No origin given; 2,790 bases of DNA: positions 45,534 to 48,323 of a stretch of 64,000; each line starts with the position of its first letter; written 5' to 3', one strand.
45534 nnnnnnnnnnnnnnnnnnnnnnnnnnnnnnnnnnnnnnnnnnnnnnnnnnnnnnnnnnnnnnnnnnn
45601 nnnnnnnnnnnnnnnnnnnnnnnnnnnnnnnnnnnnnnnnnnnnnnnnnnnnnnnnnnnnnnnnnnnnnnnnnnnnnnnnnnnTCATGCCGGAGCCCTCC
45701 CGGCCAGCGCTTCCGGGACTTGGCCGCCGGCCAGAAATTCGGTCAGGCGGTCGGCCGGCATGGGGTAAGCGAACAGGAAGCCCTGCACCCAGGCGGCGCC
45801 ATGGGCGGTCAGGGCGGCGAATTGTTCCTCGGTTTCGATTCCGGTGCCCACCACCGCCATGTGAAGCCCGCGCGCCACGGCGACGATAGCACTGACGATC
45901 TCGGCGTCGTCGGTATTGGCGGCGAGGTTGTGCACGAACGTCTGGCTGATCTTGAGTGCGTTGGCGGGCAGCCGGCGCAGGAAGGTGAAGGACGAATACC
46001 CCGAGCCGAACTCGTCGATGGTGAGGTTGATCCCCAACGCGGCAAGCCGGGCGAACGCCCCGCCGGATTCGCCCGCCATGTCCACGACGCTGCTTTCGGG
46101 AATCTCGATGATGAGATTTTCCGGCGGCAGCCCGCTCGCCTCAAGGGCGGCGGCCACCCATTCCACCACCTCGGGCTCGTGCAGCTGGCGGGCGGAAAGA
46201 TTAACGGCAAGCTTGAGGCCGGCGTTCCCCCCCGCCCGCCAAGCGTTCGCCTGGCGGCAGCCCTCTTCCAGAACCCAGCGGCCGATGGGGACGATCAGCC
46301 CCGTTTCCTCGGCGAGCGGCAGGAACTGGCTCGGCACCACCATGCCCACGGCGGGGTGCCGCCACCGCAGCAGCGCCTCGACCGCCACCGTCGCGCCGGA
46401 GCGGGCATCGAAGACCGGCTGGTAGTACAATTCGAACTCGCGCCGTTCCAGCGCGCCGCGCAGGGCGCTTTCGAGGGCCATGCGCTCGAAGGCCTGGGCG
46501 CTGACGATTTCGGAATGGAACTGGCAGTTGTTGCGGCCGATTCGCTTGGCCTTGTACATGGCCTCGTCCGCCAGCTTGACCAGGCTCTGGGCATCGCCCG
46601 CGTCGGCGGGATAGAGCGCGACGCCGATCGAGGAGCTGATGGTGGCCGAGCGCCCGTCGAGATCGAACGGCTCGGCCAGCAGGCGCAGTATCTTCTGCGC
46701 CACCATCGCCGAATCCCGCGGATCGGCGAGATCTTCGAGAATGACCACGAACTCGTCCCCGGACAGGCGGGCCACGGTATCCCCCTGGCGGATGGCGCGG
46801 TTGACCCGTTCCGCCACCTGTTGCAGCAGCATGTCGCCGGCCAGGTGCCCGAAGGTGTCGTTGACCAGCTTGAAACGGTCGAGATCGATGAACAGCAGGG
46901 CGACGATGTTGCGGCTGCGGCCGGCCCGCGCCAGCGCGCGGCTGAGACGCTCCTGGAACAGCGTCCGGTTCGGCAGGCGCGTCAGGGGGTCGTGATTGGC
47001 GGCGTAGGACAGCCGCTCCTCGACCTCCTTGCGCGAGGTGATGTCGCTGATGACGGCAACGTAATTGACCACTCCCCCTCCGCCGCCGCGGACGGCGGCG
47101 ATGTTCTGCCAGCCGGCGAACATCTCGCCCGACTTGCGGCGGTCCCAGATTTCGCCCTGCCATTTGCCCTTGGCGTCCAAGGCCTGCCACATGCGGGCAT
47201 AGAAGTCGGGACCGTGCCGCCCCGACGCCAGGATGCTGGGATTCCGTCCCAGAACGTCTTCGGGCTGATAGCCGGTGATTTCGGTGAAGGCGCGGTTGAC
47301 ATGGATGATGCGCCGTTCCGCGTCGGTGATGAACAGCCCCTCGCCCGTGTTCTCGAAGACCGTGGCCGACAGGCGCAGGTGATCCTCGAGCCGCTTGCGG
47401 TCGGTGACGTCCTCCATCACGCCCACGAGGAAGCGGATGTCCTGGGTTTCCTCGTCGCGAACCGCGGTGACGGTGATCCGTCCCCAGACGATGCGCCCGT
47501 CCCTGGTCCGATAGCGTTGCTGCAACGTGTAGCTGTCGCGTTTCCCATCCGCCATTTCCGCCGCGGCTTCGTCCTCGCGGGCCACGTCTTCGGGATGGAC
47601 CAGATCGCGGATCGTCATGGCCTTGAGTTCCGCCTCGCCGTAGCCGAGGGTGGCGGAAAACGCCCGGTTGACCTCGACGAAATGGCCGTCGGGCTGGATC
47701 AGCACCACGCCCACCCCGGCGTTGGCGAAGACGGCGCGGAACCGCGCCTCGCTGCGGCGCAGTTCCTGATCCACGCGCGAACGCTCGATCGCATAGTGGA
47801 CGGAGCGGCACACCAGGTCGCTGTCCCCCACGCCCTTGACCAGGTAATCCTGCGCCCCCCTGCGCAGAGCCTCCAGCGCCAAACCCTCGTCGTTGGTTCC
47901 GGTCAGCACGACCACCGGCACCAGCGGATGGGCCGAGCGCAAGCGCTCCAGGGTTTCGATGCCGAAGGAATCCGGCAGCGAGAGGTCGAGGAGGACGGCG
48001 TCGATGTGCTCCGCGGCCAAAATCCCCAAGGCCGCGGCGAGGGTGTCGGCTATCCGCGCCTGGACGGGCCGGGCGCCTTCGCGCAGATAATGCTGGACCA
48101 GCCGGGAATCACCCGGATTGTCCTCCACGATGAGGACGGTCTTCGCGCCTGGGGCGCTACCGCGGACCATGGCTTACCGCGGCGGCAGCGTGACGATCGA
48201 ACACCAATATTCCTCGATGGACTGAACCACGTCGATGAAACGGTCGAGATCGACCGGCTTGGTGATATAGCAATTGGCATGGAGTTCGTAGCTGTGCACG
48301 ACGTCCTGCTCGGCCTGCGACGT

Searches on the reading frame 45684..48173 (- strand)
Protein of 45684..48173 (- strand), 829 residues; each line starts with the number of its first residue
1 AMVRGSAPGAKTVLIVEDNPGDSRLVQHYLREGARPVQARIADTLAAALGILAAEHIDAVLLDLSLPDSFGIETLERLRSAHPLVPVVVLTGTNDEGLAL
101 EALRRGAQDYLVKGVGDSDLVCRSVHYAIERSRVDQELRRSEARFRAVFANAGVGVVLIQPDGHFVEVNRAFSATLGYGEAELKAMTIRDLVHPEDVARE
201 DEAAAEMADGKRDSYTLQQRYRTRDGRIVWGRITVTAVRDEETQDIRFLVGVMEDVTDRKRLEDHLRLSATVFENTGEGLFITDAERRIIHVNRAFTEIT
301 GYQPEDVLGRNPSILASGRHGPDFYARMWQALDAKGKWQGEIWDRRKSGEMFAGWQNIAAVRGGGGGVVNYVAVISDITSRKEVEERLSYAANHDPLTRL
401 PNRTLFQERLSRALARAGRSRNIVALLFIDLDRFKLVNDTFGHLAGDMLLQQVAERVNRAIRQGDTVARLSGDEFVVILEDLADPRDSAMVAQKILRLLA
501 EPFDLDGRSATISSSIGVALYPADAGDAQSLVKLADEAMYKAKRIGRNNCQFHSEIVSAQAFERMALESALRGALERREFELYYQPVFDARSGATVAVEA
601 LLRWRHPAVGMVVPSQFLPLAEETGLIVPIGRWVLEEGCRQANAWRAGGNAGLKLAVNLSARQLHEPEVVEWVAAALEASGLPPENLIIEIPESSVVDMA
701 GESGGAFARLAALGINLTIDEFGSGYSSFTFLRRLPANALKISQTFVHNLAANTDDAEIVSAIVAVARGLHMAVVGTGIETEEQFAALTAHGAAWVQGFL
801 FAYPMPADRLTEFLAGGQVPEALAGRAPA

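Call 33: search_protein_families(library=pfam, proteins=[window:45684-48173:-], max_evalue=0.001)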
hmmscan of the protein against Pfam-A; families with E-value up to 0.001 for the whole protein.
window:45684-48173:- (829 aa): 11 families
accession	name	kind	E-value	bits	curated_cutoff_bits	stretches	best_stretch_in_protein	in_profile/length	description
PF00563.25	EAL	-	4.2e-71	239.5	31.3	1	570-804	3-236/236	EAL domain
PF00990.26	GGDEF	-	2.5e-50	170.8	23.8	1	392-549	1-161/161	Diguanylate cyclase, GGDEF domain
PF13426.13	PAS_9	-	1.1e-31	109.6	27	2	278-379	2-102/103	PAS domain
PF00989.32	PAS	-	3.1e-29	101.7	22.6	2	144-255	2-112/113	PAS fold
PF08447.18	PAS_3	-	2.4e-25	89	25.6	2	166-249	2-86/89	PAS fold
PF08448.16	PAS_4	-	1.4e-23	83.6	23.1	2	151-261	3-110/110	PAS fold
PF00072.30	Response_reg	-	2.5e-20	73.1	30.2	1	13-121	1-107/111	Response regulator receiver domain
PF13188.13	PAS_8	-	3.8e-19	68.3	21.8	2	270-310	4-41/65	PAS domain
PF14598.12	PAS_11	-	8.5e-07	29.4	25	1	160-252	9-100/109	PAS domain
PF12860.13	PAS_7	-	0.00015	22.3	27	0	274-307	2-35/115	PAS fold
PF16968.11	TadZ_N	-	0.00075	19.7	26.4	0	68-121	61-113/133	Pilus assembly protein TadZ N-terminal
